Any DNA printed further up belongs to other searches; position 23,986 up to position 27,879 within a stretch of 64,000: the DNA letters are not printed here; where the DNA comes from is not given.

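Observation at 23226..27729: ABC ATPase followed by a 1197-aa polytopic permease fused to an M1-family metallopeptidase domain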

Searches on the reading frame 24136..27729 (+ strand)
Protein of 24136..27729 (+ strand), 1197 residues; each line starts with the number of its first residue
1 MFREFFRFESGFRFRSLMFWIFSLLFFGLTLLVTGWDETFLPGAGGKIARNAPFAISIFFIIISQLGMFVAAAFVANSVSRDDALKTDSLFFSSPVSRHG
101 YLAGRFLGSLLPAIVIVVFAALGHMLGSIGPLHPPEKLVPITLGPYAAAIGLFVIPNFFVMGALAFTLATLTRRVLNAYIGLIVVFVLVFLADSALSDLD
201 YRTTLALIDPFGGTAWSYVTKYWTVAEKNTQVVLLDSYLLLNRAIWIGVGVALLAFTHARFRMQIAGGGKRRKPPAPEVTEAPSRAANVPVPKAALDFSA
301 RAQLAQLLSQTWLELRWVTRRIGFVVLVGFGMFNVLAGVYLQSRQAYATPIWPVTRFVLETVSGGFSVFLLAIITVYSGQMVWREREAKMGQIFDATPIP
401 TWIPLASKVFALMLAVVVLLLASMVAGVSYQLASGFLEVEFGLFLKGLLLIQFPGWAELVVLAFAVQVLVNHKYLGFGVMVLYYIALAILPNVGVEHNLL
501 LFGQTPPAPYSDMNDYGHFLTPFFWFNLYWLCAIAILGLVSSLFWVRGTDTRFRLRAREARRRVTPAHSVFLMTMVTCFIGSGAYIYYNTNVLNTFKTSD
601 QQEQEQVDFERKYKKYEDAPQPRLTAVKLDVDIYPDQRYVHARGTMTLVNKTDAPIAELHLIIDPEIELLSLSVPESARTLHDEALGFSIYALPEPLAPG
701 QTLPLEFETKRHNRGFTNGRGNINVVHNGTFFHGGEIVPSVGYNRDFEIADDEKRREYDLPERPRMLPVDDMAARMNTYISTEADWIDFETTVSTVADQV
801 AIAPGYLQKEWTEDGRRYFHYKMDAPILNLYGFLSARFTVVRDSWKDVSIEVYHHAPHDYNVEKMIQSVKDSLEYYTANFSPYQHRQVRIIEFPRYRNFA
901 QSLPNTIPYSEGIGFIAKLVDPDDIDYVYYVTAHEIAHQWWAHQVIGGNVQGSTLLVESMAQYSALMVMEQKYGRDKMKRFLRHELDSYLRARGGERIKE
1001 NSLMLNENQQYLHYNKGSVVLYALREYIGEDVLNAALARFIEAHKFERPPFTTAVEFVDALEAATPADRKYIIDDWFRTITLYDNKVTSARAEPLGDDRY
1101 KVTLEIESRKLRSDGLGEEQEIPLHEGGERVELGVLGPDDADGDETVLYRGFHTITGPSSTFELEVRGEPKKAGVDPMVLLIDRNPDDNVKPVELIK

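Call 6: search_protein_families(library=pfam, proteins=[window:24136-27729:+], max_evalue=0.1)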
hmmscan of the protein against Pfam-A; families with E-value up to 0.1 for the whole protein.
window:24136-27729:+ (1197 aa): 5 families
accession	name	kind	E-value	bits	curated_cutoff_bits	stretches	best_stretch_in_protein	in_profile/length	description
PF01433.26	Peptidase_M1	-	2.3e-13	50.7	27.7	1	869-1076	6-218/218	Peptidase family M1 domain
PF12679.13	ABC2_membrane_2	-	1.8e-10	41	27.2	1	13-201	11-208/283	ABC-2 family transporter protein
PF12698.13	ABC2_membrane_3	-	3.6e-06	26.8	31.6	1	54-190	163-283/347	ABC-2 family transporter protein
PF12730.13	ABC2_membrane_4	-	4e-06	27.4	27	1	323-485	13-177/179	ABC-2 family transporter protein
PF13346.12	ABC2_membrane_5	-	2.7e-05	24.3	25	1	58-191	34-159/205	ABC-2 family transporter protein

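Call 7: search_protein_families(library=ncbifam, proteins=[window:24136-27729:+], max_evalue=0.1)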
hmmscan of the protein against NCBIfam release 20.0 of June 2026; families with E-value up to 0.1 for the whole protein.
window:24136-27729:+ (1197 aa): 2 families
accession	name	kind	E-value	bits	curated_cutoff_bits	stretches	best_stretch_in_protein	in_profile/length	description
TIGR02412.1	pepN_strep_liv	equivalog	1.8e-07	29.9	591.2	1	861-1080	220-442/832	aminopeptidase N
TIGR03518.1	ABC_perm_GldF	equivalog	0.0034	17.4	288.5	1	56-212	50-201/240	gliding motility-associated ABC transporter permease subunit GldF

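Call 12: find_homologous_proteins(query=window:24136-27729:+, max_evalue=0.00001)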
Query window:24136-27729:+ (1197 aa): 295 proteins with E <= 0.00001 among 8000 candidates; the best 120 are listed.
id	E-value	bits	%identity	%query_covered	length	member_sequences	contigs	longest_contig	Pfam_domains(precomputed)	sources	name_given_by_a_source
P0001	0.0e+0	2377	87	98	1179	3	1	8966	PF12679.14,PF01433.27,PF12698.14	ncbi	-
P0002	0.0e+0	2006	100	73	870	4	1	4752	PF01433.27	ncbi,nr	ncbi:MAG: hypothetical protein KC468_16665, partial [Myxococcales bacterium]|nr:hypothetical protein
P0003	0.0e+0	1584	58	100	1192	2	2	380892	PF01433.27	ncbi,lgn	-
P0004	0.0e+0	1377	58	85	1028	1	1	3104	PF01433.27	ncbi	ncbi:MAG: ABC transporter permease/M1 family aminopeptidase, partial [Nannocystaceae bacterium]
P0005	0.0e+0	1247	47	100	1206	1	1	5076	PF12679.14,PF01433.27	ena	-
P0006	0.0e+0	1205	47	100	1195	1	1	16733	PF01433.27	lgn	-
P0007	0.0e+0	1205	47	100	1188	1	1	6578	PF01433.27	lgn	-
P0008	0.0e+0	1173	46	100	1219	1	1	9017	PF01433.27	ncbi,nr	ncbi:MAG: hypothetical protein IIA88_00440 [Bacteroidetes bacterium]|nr:hypothetical protein [Bacter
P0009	0.0e+0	1167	46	100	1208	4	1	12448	PF12679.14,PF01433.27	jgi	jgi:ABC-2 type transport system permease protein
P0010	0.0e+0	1166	45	99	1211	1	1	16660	PF12730.14,PF01433.27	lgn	-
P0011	0.0e+0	1160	46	100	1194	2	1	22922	PF12679.14,PF01433.27,PF12698.14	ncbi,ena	-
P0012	0.0e+0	1160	46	100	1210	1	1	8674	PF12679.14,PF01433.27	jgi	jgi:ABC-2 type transport system permease protein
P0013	0.0e+0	1157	49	85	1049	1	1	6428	PF01433.27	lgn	-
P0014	0.0e+0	1156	47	99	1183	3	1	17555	PF12679.14,PF01433.27,PF12698.14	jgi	jgi:ABC-type transport system involved in multi-copper enzyme maturation permease subunit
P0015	0.0e+0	1148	45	100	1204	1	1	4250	PF12679.14,PF01433.27,PF12698.14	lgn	-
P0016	0.0e+0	1143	45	100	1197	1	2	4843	PF12679.14,PF01433.27,PF12698.14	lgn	-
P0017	0.0e+0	1142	46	100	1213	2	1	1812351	PF12730.14,PF01433.27,PF12698.14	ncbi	ncbi:M1 family aminopeptidase [Hymenobacter seoulensis]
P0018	0.0e+0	1135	45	99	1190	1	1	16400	PF12679.14,PF01433.27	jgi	jgi:ABC-type transport system involved in multi-copper enzyme maturation permease subunit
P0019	0.0e+0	1132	45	100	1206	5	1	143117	PF12730.14,PF01433.27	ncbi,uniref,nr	ncbi:ABC transporter permease [Hymenobacter sp. BT507]|uniref:ABC transporter permease n=1 Tax=Hymen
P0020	0.0e+0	1126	45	100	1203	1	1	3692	PF12679.14,PF12730.14,PF01433.27,PF12698.14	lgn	-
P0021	0.0e+0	1125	45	100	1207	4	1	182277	PF12730.14,PF01433.27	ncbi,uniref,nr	ncbi:hypothetical protein FY528_09625 [Hymenobacter lutimineralis]|uniref:Peptidase M1 membrane alan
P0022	0.0e+0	1120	45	99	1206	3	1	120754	PF12730.14,PF01433.27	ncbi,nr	ncbi:hypothetical protein B0919_20915 [Hymenobacter sp. CRA2]|nr:hypothetical protein B0919_20915 [H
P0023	0.0e+0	1116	44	100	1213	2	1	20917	PF01433.27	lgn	-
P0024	0.0e+0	1116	44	100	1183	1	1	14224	PF12679.14,PF01433.27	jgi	jgi:ABC-2 type transport system permease protein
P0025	0.0e+0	1116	45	100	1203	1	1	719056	PF12679.14,PF12730.14,PF01433.27,PF12698.14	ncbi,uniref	ncbi:ABC transporter permease/M1 family aminopeptidase [Adhaeribacter terreus]|uniref:ABC transporte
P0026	0.0e+0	1114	45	99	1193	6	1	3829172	PF01433.27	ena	-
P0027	0.0e+0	1114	45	100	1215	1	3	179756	PF01433.27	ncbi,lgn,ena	-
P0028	0.0e+0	1112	45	100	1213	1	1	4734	PF12730.14,PF01433.27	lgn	-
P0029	0.0e+0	1109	44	100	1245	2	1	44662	PF12730.14,PF01433.27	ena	-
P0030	0.0e+0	1109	46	96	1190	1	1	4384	PF01433.27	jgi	jgi:ABC-2 type transport system permease protein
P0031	0.0e+0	1106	43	100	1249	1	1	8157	PF01433.27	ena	-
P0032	0.0e+0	1095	44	100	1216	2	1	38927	PF12679.14,PF01433.27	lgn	-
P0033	0.0e+0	1095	44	99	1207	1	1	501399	PF12730.14,PF01433.27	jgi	jgi:ABC-2 type transport system permease protein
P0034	0.0e+0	1089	43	100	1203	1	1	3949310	PF12679.14,PF12730.14,PF01433.27,PF12698.14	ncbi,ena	-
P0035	0.0e+0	1088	44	100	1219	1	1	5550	PF01433.27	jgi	-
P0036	0.0e+0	1088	44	100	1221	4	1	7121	PF12679.14,PF01433.27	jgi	-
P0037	0.0e+0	1087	44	99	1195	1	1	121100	PF01433.27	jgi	jgi:ABC-2 type transport system permease protein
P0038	0.0e+0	1086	44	100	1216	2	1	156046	PF01433.27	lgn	-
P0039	0.0e+0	1083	43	100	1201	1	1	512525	PF01433.27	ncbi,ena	-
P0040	0.0e+0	1083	45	99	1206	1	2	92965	PF12730.14,PF01433.27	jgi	jgi:ABC-2 type transport system permease protein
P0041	0.0e+0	1082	43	100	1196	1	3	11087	PF12679.14,PF01433.27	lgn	-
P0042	0.0e+0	1080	44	100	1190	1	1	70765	PF01433.27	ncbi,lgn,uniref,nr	ncbi:hypothetical protein E4L96_16885 [Massilia arenosa]|uniref:Peptidase M1 membrane alanine aminop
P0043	0.0e+0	1079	44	100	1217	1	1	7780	PF12730.14,PF01433.27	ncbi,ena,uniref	ncbi:M1 family aminopeptidase [uncultured Hymenobacter sp.]|uniref:ABC transporter permease/M1 famil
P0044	0.0e+0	1079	43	100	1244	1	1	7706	PF12730.14,PF01433.27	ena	-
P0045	0.0e+0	1077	43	100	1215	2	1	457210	PF12679.14,PF01433.27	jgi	jgi:ABC-type transport system involved in multi-copper enzyme maturation permease subunit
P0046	0.0e+0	1077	44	100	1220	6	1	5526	PF12679.14,PF01433.27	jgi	jgi:ABC-type transport system involved in multi-copper enzyme maturation permease subunit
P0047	0.0e+0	1076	44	100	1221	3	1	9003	PF01433.27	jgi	jgi:ABC-2 type transport system permease protein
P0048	0.0e+0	1076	45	96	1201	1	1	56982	PF12730.14,PF01433.27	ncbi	-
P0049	0.0e+0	1074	43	100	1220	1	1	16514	PF01433.27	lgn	-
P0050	0.0e+0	1074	44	96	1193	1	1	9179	PF12730.14,PF01433.27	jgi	jgi:hypothetical protein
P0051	0.0e+0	1072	42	100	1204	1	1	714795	PF12679.14,PF12730.14,PF01433.27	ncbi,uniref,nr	ncbi:ABC transporter permease/M1 family aminopeptidase [Adhaeribacter soli]|uniref:ABC transporter p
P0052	0.0e+0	1070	43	100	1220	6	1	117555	PF01433.27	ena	-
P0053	0.0e+0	1070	43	100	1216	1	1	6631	PF12679.14,PF01433.27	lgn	-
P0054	0.0e+0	1069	44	100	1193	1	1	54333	PF12679.14,PF01433.27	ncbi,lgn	-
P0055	0.0e+0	1068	43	98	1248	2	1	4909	PF12730.14,PF01433.27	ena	-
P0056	0.0e+0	1064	44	96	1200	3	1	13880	PF12730.14,PF01433.27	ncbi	-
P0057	0.0e+0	1062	43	100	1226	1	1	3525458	PF01433.27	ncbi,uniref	ncbi:ABC transporter permease/M1 family aminopeptidase [Steroidobacter flavus]|uniref:ABC transporte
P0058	0.0e+0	1061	43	99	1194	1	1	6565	PF12730.14,PF01433.27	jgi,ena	-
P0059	0.0e+0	1061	45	96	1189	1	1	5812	PF12730.14,PF01433.27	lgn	-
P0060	0.0e+0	1059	45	95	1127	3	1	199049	PF01433.27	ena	-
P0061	0.0e+0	1059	45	96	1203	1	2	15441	PF12730.14,PF01433.27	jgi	jgi:ABC-2 type transport system permease protein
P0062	0.0e+0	1057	43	99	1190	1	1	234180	PF12730.14,PF01433.27,PF12698.14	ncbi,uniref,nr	ncbi:M1 family aminopeptidase [Massilia sp. TS11]|uniref:ABC transporter permease/M1 family aminopep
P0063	0.0e+0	1054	44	100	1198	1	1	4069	PF12730.14,PF01433.27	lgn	-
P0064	0.0e+0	1053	43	100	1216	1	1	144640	PF12730.14,PF01433.27,PF12698.14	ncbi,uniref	ncbi:M1 family aminopeptidase [Hymenobacter saemangeumensis]|uniref:M1 family aminopeptidase n=1 Tax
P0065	0.0e+0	1045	43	100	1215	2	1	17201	PF12730.14,PF01433.27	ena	-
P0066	0.0e+0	1045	43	99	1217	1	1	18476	PF01433.27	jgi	jgi:ABC-2 type transport system permease protein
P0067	0.0e+0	1044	44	94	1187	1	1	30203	PF01433.27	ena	-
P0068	0.0e+0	1042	44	96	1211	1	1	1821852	PF01433.27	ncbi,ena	-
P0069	0.0e+0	1042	43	100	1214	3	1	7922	PF12679.14,PF12730.14,PF01433.27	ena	-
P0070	0.0e+0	1039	42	99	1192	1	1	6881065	PF01433.27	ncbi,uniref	ncbi:M1 family aminopeptidase [Massilia sp. METH4]|uniref:M1 family aminopeptidase n=1 Tax=Massilia 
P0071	0.0e+0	1037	43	100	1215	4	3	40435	PF12730.14,PF01433.27,PF12698.14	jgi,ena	-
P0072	0.0e+0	1035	43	96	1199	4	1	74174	PF12730.14,PF01433.27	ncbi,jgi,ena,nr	ncbi:MAG TPA: M1 family aminopeptidase [Usitatibacter sp.]|nr:M1 family aminopeptidase [Usitatibacte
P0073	0.0e+0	1035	43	100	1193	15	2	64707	PF12679.14,PF01433.27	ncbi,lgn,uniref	ncbi:M1 family aminopeptidase [Aquimonas sp.]|uniref:ABC transporter permease/M1 family aminopeptida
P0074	0.0e+0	1034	44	100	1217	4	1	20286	PF12730.14,PF01433.27,PF12698.14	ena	-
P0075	0.0e+0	1032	43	100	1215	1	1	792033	PF12730.14,PF01433.27,PF12698.14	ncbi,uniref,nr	ncbi:hypothetical protein I2I05_06480 [Hymenobacter sp. BT683]|uniref:Peptidase M1 membrane alanine 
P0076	0.0e+0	1031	46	88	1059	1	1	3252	PF12730.14,PF01433.27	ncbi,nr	ncbi:MAG TPA: M1 family aminopeptidase, partial [Adhaeribacter sp.]|nr:M1 family aminopeptidase [Adh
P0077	0.0e+0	1031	43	100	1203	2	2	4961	PF12679.14,PF01433.27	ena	-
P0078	0.0e+0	1030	44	96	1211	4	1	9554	PF12730.14,PF01433.27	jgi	-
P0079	0.0e+0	1029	41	99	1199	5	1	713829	PF12730.14,PF01433.27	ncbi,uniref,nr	ncbi:hypothetical protein H8L32_02400 [Undibacterium sp. CY18W]|uniref:Peptidase M1 membrane alanine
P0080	0.0e+0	1028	43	100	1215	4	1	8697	PF12730.14,PF01433.27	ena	-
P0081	0.0e+0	1024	42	100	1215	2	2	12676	PF12730.14,PF01433.27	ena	-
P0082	0.0e+0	1024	42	100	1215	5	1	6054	PF12730.14,PF01433.27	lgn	-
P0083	0.0e+0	1022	41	100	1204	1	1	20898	PF12730.14,PF01433.27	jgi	jgi:ABC-2 type transport system permease protein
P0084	0.0e+0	1021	43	99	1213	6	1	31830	PF12730.14,PF01433.27,PF12698.14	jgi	jgi:ABC-2 type transport system permease protein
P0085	0.0e+0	1021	44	96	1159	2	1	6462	PF12730.14,PF01433.27,PF12698.14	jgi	-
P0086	0.0e+0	1019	42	99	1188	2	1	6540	PF12730.14,PF01433.27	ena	-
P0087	0.0e+0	1018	41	99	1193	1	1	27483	PF12730.14,PF01433.27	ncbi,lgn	-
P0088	0.0e+0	1017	42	100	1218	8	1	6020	PF12679.14,PF12730.14,PF01433.27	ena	-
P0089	0.0e+0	1017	42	100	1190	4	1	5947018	PF12679.14,PF01433.27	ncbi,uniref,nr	ncbi:ABC transporter permease/M1 family aminopeptidase [Lysobacter enzymogenes]|uniref:ABC transport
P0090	0.0e+0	1016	42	99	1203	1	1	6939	PF12730.14,PF01433.27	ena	-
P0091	0.0e+0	1014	42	100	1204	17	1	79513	PF12679.14,PF12730.14,PF01433.27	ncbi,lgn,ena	-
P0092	0.0e+0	1014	43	99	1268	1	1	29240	PF01433.27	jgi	jgi:ABC-type transport system involved in multi-copper enzyme maturation permease subunit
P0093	0.0e+0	1013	42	100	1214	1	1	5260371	PF12730.14,PF01433.27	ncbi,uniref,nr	ncbi:hypothetical protein MUN81_19465 [Hymenobacter sp. 5317J-9]|uniref:ABC transporter permease/M1 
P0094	0.0e+0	1012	42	100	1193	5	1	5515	PF01433.27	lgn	-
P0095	2.0e-298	1011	42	99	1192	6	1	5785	PF01433.27,PF12698.14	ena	-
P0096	7.9e-298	1009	42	99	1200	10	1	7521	PF12730.14,PF01433.27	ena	-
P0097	1.2e-297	1009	42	100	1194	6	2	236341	PF12679.14,PF12730.14,PF01433.27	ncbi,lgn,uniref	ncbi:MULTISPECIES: ABC transporter permease/M1 family aminopeptidase [unclassified Stenotrophomonas]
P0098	1.9e-297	1008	42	100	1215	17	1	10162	PF12730.14,PF01433.27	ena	-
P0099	4.5e-297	1007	42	99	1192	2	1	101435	PF01433.27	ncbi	ncbi:MAG: ABC transporter permease/M1 family aminopeptidase [Telluria sp.]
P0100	9.7e-297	1006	42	99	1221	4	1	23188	PF01433.27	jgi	jgi:ABC-2 type transport system permease protein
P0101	1.2e-296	1005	41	100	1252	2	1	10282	PF12730.14,PF01433.27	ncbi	ncbi:MAG TPA: M1 family aminopeptidase [Gemmatimonadaceae bacterium]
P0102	3.5e-296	1004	41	99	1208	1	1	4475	PF12730.14,PF01433.27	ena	-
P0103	5.7e-296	1003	41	99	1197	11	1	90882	PF13346.13,PF12730.14,PF01433.27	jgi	jgi:ABC-2 type transport system permease protein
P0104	1.9e-295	1001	41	100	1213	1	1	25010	PF12730.14,PF01433.27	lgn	-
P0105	2.5e-295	1001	43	100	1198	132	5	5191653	PF12679.14,PF12730.14,PF01433.27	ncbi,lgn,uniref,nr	ncbi:ABC transporter permease/M1 family aminopeptidase [Xanthomonas citri]|uniref:ABC transporter pe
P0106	6.7e-294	996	41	99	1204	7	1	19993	PF12730.14,PF01433.27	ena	-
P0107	1.3e-293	995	42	96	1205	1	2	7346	PF12730.14,PF01433.27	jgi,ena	-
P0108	1.3e-292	992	42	99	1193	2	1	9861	PF01433.27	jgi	jgi:ABC-2 type transport system permease protein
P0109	2.8e-292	991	42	96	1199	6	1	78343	PF12679.14,PF12730.14,PF01433.27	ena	-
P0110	1.2e-291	989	42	99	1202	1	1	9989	PF01433.27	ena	-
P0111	6.9e-291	986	41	98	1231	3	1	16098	PF01433.27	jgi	jgi:hypothetical protein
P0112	2.3e-290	985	43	96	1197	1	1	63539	PF01433.27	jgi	jgi:ABC-2 type transport system permease protein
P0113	3.3e-290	984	41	99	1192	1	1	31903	PF12730.14,PF01433.27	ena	-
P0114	1.1e-289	982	41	99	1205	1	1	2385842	PF12679.14,PF12730.14,PF01433.27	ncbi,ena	-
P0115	1.5e-289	982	42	99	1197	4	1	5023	PF12730.14,PF01433.27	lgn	-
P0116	1.8e-289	982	43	96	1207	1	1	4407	PF12730.14,PF01433.27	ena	-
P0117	1.3e-288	979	41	99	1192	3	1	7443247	PF01433.27,PF12698.14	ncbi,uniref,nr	ncbi:M1 family aminopeptidase [Pseudoduganella sp. SL102]|uniref:ABC transporter permease/M1 family 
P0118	1.9e-288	978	42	96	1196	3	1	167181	PF01433.27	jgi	jgi:hypothetical protein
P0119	2.7e-288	978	39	100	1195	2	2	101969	PF12679.14,PF12730.14,PF01433.27,PF12698.14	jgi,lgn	jgi:ABC-type transport system involved in multi-copper enzyme maturation permease subunit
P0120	6.0e-288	977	42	96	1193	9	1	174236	PF01433.27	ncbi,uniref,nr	ncbi:hypothetical protein HAV22_23700 [Massilia sp. TW-1]|uniref:Peptidase M1 membrane alanine amino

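Call 19: find_encoding_contigs(protein=P0003, flank=8000, max_places=2)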
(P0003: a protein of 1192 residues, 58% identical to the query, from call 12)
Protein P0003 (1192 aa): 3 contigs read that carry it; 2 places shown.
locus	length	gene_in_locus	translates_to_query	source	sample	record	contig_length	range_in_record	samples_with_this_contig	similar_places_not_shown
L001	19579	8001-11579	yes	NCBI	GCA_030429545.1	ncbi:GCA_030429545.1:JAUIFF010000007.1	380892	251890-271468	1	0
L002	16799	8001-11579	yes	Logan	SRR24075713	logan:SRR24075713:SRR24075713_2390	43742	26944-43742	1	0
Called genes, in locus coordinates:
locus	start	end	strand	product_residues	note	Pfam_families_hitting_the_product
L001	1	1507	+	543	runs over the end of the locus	PF00501:AMP-binding, PF23562:AMP-binding_C_3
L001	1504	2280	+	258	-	PF00378:ECH_1, PF16113:ECH_2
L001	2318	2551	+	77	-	PF00550:PP-binding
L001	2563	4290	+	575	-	PF00501:AMP-binding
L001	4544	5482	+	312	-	PF00781:DAGK_cat, PF19279:YegS_C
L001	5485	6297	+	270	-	PF01553:Acyltransferase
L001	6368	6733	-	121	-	PF01627:Hpt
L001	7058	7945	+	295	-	PF00005:ABC_tran, PF13304:AAA_21 (weak)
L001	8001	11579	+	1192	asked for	PF01433:Peptidase_M1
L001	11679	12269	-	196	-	-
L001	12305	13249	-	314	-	PF14870:PSII_BNR (faint)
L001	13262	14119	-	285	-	PF14870:PSII_BNR (faint)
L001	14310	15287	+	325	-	-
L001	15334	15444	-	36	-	-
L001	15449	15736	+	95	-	PF02954:HTH_8 (weak)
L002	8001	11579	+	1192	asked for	PF01433:Peptidase_M1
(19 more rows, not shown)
